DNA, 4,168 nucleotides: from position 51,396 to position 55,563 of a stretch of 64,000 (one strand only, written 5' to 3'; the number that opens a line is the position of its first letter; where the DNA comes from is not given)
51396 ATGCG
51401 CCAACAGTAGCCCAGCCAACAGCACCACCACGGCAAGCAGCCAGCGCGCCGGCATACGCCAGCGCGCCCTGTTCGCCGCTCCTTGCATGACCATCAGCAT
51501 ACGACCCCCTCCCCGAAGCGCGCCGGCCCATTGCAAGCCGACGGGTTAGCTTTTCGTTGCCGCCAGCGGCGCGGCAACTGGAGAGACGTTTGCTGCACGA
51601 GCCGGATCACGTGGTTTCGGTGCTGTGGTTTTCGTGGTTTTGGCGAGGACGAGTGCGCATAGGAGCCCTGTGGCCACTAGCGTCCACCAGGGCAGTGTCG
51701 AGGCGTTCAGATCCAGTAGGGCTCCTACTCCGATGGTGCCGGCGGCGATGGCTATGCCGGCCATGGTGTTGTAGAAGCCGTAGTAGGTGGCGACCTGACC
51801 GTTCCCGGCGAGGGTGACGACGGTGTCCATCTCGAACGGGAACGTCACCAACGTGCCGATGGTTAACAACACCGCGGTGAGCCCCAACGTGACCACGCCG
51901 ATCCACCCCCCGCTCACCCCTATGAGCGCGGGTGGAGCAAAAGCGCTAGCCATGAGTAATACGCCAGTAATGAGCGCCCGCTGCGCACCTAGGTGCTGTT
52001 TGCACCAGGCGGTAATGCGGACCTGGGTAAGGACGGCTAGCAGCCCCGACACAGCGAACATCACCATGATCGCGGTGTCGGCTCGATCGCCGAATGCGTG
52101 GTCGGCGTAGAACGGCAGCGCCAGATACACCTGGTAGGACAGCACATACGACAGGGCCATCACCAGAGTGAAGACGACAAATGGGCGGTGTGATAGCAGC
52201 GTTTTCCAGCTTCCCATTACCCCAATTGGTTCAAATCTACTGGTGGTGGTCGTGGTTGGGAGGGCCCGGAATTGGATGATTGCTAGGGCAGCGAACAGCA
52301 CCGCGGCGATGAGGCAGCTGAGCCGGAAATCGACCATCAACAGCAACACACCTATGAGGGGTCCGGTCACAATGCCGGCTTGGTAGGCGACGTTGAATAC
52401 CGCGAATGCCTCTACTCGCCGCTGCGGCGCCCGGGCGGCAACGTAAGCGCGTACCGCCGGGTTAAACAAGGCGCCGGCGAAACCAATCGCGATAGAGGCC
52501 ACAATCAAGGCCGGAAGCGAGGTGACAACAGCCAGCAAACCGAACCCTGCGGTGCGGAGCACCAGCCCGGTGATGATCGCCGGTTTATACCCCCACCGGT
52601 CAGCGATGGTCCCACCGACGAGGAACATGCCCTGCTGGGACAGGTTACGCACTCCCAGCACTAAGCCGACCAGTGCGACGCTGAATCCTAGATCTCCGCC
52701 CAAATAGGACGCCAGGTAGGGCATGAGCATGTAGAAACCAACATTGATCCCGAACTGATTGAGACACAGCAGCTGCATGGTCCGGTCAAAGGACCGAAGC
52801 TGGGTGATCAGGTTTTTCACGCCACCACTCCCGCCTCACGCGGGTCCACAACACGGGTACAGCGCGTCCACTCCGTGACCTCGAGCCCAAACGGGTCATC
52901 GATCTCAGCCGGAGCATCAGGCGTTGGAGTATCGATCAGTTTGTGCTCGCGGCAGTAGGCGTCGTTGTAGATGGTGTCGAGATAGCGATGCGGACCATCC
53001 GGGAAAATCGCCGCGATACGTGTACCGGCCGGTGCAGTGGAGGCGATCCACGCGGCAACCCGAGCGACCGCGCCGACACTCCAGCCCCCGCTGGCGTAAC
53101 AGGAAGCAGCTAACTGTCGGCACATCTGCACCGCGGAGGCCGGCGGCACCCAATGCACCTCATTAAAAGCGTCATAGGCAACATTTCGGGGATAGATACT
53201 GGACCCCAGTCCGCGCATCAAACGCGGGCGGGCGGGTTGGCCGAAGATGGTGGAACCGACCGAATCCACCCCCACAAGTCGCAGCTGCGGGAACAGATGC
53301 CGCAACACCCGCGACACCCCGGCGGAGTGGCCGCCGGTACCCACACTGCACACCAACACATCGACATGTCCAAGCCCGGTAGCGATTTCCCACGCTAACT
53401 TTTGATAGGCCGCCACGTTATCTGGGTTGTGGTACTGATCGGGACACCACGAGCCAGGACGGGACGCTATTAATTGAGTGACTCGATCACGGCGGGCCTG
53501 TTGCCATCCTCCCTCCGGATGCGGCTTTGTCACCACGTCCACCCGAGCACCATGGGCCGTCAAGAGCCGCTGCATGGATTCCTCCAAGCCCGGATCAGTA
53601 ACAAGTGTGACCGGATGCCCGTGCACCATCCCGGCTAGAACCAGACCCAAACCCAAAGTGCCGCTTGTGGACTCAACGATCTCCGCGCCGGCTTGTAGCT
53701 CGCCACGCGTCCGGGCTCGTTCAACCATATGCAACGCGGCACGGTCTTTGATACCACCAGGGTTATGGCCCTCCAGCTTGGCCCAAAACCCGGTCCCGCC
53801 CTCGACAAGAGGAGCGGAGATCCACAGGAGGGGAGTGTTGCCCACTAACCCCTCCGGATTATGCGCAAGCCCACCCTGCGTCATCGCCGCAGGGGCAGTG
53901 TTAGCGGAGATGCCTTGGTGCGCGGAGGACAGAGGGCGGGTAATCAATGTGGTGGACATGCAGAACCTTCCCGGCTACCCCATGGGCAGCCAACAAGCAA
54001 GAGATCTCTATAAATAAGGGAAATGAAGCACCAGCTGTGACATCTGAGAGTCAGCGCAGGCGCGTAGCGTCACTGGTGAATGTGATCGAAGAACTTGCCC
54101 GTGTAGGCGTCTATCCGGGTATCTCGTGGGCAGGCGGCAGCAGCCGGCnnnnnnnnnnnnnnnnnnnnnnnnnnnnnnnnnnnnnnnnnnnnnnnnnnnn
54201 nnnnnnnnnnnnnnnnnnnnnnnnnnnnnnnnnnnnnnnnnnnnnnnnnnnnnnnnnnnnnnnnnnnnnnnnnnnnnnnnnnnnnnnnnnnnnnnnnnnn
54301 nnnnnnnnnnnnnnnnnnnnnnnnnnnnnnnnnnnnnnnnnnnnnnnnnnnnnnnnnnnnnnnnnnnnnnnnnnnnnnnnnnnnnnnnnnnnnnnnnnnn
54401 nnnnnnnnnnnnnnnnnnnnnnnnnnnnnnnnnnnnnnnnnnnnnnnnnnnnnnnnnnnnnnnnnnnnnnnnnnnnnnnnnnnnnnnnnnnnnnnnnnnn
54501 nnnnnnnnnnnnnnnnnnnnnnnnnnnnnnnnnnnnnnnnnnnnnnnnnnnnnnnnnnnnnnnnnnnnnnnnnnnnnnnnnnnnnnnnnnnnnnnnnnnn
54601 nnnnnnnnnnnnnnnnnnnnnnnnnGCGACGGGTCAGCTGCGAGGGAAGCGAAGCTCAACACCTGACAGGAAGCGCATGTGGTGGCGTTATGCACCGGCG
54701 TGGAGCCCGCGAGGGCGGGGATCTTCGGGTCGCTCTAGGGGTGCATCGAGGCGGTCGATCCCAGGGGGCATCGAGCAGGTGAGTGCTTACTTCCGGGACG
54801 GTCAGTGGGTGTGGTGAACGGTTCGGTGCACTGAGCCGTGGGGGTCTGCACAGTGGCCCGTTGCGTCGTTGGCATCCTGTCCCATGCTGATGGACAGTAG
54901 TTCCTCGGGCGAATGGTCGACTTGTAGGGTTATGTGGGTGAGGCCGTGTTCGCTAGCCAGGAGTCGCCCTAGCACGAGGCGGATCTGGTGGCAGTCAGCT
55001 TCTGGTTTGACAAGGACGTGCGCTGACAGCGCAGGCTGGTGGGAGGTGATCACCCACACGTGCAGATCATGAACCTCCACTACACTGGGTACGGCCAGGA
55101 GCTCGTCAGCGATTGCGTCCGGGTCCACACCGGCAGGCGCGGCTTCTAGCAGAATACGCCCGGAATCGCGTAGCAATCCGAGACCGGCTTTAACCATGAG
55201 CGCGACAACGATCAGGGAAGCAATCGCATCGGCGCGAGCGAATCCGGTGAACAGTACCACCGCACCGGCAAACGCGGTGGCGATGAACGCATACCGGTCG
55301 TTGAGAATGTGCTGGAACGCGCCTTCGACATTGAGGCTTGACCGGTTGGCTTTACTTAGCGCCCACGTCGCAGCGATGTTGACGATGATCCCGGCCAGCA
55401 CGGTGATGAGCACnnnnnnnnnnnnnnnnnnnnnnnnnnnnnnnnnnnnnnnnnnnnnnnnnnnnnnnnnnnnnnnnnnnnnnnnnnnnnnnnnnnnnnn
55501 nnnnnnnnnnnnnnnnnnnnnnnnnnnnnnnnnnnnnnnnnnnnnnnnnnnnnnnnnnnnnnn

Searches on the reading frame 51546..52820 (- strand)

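Call 18: search_protein_families(library=pfam, proteins=[window:51546-52820:-], max_evalue=0.001)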
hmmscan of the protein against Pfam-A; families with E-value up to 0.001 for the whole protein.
window:51546-52820:- (424 aa): 2 families
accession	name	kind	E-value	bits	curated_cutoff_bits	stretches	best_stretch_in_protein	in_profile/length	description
PF07690.21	MFS_1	-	5.4e-35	121.4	33.4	1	18-362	1-347/347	Major Facilitator Superfamily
PF13347.12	MFS_2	-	1.3e-05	24.4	27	1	166-370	172-382/427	MFS/sugar transport protein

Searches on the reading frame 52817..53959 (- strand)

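Call 18: search_protein_families(library=pfam, proteins=[window:52817-53959:-], max_evalue=0.001)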
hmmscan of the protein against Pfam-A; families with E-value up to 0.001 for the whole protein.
window:52817-53959:- (380 aa): 1 family
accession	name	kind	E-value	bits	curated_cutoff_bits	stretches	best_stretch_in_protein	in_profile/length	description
PF00291.31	PALP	-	1.9e-49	169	35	1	38-321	4-295/295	Pyridoxal-phosphate dependent enzyme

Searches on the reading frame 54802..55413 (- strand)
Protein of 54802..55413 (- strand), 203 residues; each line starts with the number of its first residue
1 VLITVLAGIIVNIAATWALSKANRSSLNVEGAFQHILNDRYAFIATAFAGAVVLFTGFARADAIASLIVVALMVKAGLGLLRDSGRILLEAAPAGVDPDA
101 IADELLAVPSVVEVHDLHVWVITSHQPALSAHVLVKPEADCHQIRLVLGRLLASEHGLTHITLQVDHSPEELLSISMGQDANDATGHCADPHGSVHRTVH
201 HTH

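Call 18: search_protein_families(library=pfam, proteins=[window:54802-55413:-], max_evalue=0.001)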
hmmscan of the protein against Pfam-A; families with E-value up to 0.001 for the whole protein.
window:54802-55413:- (203 aa): 2 families
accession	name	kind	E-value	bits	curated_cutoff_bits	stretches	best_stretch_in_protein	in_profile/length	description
PF16916.11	ZT_dimer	-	1.2e-11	44.9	26.7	1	96-167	4-77/78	Dimerisation domain of Zinc Transporter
PF01545.26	Cation_efflux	-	1.2e-10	41.9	26.6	1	2-89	107-198/198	Cation efflux family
